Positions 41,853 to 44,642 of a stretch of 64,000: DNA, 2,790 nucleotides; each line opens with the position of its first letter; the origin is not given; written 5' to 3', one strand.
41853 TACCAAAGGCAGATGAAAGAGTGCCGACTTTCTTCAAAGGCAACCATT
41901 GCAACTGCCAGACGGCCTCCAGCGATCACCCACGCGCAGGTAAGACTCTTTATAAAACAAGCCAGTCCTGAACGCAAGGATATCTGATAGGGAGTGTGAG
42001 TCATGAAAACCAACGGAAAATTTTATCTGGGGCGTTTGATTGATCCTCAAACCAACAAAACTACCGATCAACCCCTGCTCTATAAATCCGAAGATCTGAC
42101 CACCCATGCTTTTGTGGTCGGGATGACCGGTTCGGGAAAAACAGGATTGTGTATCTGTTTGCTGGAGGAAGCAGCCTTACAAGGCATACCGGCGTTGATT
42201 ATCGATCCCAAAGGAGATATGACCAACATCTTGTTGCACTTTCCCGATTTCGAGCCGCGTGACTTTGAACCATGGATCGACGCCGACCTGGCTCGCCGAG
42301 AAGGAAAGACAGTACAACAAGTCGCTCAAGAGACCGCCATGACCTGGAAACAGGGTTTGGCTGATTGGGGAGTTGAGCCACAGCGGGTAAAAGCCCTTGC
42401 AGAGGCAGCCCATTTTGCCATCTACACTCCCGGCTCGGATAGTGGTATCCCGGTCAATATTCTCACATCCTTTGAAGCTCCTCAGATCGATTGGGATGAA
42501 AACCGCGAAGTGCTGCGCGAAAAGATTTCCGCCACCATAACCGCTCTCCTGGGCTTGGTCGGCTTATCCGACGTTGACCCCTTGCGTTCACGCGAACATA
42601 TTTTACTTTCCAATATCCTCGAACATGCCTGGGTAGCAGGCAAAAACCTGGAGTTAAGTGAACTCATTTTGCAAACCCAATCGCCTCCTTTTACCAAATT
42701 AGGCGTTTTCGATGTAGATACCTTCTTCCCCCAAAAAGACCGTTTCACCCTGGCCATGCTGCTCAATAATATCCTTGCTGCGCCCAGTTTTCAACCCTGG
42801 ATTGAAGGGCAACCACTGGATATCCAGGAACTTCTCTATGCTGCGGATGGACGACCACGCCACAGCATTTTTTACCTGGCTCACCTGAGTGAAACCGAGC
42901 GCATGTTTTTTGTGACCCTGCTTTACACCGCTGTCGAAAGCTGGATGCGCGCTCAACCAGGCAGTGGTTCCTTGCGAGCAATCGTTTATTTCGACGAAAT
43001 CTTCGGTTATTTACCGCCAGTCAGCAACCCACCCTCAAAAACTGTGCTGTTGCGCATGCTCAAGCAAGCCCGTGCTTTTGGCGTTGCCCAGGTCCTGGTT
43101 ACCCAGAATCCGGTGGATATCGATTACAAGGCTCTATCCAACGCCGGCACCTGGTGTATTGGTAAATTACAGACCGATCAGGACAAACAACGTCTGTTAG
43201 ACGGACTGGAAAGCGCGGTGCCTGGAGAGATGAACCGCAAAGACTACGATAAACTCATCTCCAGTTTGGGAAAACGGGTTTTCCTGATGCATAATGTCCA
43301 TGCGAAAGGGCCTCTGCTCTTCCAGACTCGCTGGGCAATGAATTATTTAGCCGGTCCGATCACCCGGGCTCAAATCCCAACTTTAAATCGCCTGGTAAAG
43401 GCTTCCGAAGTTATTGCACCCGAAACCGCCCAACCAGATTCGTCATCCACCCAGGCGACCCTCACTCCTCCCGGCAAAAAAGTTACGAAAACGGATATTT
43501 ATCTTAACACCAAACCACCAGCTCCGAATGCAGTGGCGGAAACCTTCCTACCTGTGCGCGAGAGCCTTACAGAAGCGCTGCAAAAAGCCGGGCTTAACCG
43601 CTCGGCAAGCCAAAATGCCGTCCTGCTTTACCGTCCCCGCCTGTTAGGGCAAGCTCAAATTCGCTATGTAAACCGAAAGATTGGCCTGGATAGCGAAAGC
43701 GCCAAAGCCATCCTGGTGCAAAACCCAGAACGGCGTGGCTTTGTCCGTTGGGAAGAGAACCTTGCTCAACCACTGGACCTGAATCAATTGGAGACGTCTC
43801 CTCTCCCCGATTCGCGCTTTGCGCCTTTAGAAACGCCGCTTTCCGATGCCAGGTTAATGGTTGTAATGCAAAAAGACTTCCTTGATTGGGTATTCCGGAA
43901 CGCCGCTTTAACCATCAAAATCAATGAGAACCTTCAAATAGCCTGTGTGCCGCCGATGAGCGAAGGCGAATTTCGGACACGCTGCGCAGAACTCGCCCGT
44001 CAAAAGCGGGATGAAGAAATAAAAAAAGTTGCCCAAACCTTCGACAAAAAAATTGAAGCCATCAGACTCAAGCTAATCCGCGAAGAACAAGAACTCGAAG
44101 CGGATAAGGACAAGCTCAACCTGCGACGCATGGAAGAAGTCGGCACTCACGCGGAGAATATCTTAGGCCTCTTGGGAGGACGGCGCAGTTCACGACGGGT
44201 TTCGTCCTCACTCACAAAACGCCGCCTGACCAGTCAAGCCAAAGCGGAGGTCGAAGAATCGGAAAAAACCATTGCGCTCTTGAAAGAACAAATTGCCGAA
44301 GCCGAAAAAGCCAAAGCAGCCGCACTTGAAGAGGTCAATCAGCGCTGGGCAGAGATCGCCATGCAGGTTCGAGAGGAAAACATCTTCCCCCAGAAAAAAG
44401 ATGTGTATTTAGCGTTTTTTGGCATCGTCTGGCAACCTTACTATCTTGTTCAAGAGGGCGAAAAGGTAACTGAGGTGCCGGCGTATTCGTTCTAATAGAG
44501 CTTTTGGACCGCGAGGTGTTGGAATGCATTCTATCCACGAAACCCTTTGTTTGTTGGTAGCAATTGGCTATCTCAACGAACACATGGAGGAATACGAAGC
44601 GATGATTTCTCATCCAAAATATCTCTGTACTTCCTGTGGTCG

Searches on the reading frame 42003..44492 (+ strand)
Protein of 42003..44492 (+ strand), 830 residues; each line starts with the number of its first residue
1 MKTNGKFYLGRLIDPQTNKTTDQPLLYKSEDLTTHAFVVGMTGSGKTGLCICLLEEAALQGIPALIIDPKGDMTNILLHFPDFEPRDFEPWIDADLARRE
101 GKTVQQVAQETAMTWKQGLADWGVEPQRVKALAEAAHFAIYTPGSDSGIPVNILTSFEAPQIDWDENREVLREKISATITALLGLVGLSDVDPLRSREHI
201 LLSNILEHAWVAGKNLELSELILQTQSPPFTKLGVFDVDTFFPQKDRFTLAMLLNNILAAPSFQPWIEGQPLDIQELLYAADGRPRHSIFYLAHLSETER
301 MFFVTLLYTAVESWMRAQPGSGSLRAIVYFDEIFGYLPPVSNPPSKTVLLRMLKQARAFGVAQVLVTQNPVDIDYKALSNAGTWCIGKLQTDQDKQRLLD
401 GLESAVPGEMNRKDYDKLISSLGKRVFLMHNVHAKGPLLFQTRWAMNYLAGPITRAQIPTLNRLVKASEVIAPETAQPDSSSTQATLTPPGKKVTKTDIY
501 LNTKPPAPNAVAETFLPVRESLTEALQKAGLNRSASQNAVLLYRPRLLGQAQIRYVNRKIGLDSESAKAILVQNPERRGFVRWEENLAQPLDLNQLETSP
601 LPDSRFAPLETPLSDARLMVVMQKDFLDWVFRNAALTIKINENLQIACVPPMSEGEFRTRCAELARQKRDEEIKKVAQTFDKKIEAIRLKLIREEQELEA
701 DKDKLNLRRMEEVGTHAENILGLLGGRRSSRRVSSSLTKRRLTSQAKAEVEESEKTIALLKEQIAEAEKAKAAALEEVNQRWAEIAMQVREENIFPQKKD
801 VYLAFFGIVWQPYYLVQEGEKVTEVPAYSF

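Call 4: search_protein_families(library=pfam, proteins=[window:42003-44492:+], max_evalue=0.01)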
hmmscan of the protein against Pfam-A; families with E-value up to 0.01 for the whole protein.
window:42003-44492:+ (830 aa): 5 families
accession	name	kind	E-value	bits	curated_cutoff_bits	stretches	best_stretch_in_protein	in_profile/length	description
PF01935.23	DUF87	-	5e-08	33.7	23.2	1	9-77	3-68/220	Helicase HerA, central domain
PF12846.13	AAA_10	-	8.7e-07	28.7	27.5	0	34-77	22-65/362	AAA-like domain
PF05872.18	HerA_C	-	1.1e-06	28.1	22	1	18-76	6-64/502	Helicase HerA-like C-terminal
PF10412.15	TrwB_AAD_bind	-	1.2e-05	24.8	20.5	1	32-74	14-56/387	Type IV secretion-system coupling protein DNA-binding domain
PF02185.22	HR1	-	0.006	16.9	33.1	1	725-771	27-63/67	Hr1 repeat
